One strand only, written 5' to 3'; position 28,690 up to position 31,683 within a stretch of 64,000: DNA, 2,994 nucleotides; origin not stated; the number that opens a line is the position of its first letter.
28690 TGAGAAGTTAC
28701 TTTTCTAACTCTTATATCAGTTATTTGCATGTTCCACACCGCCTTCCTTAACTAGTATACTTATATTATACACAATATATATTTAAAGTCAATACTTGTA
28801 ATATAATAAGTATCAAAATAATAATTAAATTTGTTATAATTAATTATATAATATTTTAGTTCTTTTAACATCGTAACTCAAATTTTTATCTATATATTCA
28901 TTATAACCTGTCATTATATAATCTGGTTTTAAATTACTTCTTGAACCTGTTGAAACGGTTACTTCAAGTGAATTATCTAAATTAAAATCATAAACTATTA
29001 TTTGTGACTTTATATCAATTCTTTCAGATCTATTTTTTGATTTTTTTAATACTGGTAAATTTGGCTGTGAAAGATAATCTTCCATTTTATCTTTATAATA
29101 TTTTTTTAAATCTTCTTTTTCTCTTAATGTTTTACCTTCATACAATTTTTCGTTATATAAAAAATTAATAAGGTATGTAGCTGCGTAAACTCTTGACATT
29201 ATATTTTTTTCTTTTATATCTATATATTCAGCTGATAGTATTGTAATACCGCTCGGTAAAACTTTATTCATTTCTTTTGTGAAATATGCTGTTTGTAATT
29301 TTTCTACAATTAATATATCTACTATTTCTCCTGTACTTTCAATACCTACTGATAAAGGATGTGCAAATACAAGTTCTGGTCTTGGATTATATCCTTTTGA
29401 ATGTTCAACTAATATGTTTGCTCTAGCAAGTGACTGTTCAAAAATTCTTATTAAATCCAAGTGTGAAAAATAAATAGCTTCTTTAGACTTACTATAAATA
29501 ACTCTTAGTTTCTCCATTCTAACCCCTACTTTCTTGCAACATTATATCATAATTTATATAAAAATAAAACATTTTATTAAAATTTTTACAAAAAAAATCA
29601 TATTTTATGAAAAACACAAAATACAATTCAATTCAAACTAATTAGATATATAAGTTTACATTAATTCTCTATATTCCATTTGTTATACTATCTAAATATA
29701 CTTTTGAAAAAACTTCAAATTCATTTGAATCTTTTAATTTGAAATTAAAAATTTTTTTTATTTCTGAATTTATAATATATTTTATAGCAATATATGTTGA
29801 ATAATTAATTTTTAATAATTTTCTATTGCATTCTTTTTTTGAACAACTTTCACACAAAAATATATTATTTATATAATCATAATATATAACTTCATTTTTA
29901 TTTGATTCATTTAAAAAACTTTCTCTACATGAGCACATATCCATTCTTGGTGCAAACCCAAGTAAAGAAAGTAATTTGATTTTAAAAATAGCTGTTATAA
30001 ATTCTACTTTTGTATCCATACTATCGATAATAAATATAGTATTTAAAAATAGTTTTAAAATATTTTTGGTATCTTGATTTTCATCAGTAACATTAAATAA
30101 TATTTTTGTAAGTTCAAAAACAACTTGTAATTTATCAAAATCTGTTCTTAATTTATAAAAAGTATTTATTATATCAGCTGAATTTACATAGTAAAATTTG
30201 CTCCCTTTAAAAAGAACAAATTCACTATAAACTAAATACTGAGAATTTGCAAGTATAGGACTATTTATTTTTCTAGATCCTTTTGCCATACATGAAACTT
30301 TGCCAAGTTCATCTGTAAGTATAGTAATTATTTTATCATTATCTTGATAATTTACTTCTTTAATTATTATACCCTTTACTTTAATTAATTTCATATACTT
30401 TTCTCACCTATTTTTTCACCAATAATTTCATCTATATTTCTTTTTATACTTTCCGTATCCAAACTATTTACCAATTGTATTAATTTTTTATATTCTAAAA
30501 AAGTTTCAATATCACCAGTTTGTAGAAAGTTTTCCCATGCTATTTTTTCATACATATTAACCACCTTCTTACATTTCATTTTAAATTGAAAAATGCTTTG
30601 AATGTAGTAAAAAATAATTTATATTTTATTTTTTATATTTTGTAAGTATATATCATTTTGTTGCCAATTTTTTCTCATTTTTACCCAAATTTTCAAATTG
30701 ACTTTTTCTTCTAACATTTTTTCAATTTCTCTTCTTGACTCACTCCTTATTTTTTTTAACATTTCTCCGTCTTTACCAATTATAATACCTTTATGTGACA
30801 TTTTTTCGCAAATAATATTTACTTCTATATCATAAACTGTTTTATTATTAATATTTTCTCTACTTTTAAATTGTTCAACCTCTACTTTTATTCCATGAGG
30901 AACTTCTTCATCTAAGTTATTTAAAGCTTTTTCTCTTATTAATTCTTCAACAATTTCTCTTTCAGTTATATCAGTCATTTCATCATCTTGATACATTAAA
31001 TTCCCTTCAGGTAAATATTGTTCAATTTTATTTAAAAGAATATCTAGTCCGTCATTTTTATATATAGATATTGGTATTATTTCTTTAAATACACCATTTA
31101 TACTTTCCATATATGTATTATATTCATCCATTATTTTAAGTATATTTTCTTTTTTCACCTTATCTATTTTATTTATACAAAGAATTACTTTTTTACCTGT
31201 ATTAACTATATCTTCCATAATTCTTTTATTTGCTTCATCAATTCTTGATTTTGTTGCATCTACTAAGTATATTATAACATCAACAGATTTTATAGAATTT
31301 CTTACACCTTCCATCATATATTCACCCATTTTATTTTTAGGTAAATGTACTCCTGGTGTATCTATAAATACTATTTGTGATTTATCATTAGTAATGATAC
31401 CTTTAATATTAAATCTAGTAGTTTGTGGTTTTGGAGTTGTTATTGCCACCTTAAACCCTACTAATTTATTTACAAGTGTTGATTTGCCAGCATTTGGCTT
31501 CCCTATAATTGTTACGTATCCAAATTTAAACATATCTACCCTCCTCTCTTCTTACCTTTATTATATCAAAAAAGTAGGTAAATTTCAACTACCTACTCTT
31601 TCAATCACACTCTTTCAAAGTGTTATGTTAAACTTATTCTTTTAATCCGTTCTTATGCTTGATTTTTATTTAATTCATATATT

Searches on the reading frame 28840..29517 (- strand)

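Call 9: search_protein_families(library=pfam, proteins=[window:28840-29517:-])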
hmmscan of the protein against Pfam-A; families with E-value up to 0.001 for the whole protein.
window:28840-29517:- (225 aa): 1 family
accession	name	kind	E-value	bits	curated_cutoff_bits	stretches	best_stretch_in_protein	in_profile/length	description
PF10105.14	DUF2344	-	9e-46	156.4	23.8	1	3-198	1-176/176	Uncharacterized protein conserved in bacteria (DUF2344)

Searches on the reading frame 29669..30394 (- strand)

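Call 80: search_protein_families(library=pfam, proteins=[window:29669-30394:-], max_evalue=0.000001)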
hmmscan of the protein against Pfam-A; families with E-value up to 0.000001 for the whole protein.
window:29669-30394:- (241 aa): 2 families
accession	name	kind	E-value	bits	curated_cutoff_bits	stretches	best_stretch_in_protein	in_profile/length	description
PF11967.14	RecO_N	-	8.2e-21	74.3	27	1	1-79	1-80/80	Recombination protein O N terminal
PF02565.21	RecO_C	-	1.1e-11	45.1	22.1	1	83-224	1-133/157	Recombination protein O C terminal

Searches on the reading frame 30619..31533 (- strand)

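Call 80: search_protein_families(library=pfam, proteins=[window:30619-31533:-], max_evalue=0.000001)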
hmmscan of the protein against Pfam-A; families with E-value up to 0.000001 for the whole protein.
window:30619-31533:- (304 aa): 6 families
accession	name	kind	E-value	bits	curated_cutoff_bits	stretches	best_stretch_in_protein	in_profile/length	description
PF01926.29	MMR_HSR1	-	2.4e-25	89.3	21.9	1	7-122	2-113/113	50S ribosome-binding GTPase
PF07650.23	KH_2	-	1e-15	57.7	22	1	210-291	1-78/78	KH domain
PF00009.33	GTP_EFTU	-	4.8e-14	52.8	26.5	1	42-175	65-187/188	Elongation factor Tu GTP binding domain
PF02421.24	FeoB_N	-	5.1e-13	49.3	27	1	7-169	3-155/156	Ferrous iron transport protein B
PF00350.29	Dynamin_N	-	7.7e-13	49.3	27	0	48-122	97-167/168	Dynamin family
PF00025.27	Arf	-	3e-07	30.5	22.3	1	7-173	17-173/174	ADP-ribosylation factor family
